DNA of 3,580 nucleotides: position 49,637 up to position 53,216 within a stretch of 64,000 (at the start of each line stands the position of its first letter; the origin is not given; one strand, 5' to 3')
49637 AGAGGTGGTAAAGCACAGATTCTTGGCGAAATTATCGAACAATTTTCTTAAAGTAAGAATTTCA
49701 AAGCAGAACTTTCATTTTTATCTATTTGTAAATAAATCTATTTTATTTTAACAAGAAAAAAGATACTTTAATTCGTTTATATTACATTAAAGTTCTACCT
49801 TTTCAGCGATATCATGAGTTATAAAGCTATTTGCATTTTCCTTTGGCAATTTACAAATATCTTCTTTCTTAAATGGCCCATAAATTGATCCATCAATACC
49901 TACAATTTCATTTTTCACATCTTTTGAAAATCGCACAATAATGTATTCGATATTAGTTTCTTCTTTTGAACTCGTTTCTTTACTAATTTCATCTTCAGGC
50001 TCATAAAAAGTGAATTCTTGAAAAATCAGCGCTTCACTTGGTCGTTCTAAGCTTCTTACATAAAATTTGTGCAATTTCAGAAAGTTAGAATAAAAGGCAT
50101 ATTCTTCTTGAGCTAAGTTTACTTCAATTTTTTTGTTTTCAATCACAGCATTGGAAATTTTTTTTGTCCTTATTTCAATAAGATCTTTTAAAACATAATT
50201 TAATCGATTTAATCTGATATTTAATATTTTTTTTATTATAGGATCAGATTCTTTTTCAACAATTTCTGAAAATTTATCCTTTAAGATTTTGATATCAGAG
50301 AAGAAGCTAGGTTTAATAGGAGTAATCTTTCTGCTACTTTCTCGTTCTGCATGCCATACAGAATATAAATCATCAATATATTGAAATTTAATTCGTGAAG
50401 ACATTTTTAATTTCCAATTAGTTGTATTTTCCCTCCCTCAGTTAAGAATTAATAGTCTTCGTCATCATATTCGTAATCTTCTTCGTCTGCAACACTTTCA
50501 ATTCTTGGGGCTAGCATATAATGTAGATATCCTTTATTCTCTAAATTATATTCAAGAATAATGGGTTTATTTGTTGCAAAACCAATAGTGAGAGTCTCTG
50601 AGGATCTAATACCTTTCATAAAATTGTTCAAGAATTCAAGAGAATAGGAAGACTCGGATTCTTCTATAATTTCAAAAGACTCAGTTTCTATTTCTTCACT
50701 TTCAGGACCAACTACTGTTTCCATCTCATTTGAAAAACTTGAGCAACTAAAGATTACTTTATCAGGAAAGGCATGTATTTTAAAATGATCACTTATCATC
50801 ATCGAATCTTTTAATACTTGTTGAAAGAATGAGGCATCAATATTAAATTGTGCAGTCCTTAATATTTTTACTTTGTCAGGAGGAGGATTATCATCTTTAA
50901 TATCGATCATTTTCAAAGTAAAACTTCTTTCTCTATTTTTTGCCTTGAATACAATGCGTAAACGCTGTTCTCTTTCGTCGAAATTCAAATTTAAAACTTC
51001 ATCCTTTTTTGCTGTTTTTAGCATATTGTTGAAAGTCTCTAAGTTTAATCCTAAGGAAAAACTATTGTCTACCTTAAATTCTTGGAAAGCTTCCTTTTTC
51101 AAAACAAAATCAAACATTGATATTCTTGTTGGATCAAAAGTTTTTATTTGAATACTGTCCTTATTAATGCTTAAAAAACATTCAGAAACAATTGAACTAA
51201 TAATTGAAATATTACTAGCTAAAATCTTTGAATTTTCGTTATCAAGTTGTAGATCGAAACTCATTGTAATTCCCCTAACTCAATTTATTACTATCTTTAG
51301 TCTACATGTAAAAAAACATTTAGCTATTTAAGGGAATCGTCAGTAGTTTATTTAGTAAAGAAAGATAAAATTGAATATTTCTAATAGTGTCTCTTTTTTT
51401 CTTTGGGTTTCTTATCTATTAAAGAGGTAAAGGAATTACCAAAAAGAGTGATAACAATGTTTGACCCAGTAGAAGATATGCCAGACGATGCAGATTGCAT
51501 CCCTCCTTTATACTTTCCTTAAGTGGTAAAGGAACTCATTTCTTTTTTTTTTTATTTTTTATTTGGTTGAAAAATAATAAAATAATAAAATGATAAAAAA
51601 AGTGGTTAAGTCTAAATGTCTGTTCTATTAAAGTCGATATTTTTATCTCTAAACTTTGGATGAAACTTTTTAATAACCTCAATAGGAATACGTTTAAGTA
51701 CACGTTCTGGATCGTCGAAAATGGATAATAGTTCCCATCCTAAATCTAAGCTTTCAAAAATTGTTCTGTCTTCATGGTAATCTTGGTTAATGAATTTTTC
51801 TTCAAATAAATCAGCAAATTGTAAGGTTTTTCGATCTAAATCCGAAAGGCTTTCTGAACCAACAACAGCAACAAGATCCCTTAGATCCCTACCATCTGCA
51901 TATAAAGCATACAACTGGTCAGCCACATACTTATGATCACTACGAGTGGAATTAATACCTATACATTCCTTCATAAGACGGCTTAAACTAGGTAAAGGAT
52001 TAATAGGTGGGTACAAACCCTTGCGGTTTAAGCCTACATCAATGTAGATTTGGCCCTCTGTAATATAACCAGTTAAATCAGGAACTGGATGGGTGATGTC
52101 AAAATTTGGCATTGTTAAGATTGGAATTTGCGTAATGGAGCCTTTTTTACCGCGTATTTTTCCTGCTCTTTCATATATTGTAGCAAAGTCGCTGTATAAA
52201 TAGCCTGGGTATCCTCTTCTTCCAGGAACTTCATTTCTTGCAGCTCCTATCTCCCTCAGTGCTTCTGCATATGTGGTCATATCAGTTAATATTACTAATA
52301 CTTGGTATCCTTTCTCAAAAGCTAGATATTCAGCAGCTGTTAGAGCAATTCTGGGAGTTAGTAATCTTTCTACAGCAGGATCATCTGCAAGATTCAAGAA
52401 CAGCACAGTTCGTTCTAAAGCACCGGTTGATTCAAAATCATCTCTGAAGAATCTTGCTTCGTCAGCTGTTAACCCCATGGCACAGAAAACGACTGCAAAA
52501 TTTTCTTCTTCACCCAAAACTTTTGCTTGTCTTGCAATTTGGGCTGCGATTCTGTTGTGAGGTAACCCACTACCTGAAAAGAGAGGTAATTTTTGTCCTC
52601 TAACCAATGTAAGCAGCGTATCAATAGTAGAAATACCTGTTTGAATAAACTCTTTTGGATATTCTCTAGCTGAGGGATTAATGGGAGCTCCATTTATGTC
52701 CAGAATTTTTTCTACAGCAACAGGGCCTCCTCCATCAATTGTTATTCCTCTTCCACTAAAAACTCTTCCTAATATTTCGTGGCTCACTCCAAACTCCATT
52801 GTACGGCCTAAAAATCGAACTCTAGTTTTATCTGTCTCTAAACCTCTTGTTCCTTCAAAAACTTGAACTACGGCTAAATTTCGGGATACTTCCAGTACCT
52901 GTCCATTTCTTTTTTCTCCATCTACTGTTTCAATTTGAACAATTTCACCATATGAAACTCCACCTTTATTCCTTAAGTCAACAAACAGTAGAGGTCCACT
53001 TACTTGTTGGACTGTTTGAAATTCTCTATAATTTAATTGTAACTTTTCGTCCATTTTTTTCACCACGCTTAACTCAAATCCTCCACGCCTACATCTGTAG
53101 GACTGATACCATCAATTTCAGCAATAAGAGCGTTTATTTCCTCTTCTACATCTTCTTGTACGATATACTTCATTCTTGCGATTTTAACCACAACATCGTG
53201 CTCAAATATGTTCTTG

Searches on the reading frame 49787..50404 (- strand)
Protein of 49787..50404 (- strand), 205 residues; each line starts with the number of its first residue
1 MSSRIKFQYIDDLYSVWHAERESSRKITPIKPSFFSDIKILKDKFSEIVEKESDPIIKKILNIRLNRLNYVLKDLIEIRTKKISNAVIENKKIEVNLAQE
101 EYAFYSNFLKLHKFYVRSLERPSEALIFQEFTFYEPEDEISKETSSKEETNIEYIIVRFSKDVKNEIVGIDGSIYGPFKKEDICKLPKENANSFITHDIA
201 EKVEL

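Call 24: search_protein_families(library=pfam, proteins=[window:49787-50404:-], max_evalue=0.001)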
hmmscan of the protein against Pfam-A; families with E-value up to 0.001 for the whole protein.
window:49787-50404:- (205 aa): 2 families
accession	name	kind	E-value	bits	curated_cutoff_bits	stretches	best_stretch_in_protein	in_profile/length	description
PF22090.1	Gins51_C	-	7e-13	48.6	27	1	155-203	1-48/48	Gins51, C-terminal domain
PF05916.17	Sld5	-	0.00083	20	22.3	0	59-118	32-100/102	GINS complex protein helical bundle domain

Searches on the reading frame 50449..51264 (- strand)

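Call 24: search_protein_families(library=pfam, proteins=[window:50449-51264:-], max_evalue=0.001)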
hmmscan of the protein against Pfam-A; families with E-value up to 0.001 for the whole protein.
window:50449-51264:- (271 aa): 2 families
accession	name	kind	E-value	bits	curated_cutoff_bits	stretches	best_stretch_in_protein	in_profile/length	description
PF00705.23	PCNA_N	-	1.1e-15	57.9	20.3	1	10-125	7-124/127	Proliferating cell nuclear antigen, N-terminal domain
PF02747.20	PCNA_C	-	1e-10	42.3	23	1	141-253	12-127/128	Proliferating cell nuclear antigen, C-terminal domain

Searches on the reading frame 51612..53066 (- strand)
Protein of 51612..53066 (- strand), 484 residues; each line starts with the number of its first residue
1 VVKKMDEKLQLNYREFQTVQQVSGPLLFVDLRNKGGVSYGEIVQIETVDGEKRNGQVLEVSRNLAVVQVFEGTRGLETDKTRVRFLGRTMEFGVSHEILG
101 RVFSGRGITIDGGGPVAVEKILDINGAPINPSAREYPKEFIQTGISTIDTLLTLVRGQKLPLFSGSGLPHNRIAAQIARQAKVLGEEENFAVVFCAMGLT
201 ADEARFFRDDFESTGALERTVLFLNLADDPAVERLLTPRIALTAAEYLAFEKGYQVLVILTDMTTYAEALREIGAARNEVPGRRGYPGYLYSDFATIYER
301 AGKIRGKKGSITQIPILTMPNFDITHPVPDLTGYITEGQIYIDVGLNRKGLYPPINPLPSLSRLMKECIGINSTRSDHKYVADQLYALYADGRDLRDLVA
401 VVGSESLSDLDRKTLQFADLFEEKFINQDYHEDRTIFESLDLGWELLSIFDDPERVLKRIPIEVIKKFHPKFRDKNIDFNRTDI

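Call 24: search_protein_families(library=pfam, proteins=[window:51612-53066:-], max_evalue=0.001)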
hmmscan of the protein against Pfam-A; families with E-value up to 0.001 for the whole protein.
window:51612-53066:- (484 aa): 3 families
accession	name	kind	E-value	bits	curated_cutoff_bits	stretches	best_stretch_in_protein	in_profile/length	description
PF00006.31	ATP-synt_ab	-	4.5e-76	255.6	29.5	1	144-362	1-213/213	ATP synthase alpha/beta family, nucleotide-binding domain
PF22919.1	ATP-synt_VA_C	-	3.2e-29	101.4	24.7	1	369-468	3-100/101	C-terminal domain of V and A type ATP synthase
PF02874.29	ATP-synt_ab_N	-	2e-11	44.7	20.9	1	19-87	1-69/69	ATP synthase alpha/beta family, beta-barrel domain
